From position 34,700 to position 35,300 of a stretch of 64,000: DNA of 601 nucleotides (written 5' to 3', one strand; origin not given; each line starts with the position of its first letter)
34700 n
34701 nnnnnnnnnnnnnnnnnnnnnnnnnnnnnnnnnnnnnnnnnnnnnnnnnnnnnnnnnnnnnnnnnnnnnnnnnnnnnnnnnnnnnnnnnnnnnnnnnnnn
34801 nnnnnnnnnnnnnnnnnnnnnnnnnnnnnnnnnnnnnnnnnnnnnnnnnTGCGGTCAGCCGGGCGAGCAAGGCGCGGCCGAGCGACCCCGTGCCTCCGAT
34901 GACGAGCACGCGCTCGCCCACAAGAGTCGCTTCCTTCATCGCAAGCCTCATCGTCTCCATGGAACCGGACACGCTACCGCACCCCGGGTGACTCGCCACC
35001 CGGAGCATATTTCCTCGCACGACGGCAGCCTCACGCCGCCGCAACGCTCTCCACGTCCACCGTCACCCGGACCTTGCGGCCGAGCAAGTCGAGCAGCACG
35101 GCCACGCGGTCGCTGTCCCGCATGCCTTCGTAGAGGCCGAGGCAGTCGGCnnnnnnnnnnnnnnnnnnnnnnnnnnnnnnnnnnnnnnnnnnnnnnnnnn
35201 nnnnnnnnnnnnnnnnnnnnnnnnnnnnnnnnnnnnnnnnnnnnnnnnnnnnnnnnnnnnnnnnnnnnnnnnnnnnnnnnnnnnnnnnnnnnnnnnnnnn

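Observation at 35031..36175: Two-tier regulatory head: MarR_EPS translationally coupled to an RfaH that keeps ops-reading residues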

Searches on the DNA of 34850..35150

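Call 58: search_rna_families(source=window, start=34850, end=35150, threshold=evalue, max_evalue=10, show_alignments=3)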
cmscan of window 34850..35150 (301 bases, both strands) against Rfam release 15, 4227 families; matches with E-value up to 10: 1.
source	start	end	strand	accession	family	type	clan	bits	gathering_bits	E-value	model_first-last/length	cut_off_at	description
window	34850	34947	-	RF00060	HgcE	Gene; snRNA; snoRNA; HACA-box;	-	11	50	6.7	1-79/130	3'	HgcE RNA (Pab105)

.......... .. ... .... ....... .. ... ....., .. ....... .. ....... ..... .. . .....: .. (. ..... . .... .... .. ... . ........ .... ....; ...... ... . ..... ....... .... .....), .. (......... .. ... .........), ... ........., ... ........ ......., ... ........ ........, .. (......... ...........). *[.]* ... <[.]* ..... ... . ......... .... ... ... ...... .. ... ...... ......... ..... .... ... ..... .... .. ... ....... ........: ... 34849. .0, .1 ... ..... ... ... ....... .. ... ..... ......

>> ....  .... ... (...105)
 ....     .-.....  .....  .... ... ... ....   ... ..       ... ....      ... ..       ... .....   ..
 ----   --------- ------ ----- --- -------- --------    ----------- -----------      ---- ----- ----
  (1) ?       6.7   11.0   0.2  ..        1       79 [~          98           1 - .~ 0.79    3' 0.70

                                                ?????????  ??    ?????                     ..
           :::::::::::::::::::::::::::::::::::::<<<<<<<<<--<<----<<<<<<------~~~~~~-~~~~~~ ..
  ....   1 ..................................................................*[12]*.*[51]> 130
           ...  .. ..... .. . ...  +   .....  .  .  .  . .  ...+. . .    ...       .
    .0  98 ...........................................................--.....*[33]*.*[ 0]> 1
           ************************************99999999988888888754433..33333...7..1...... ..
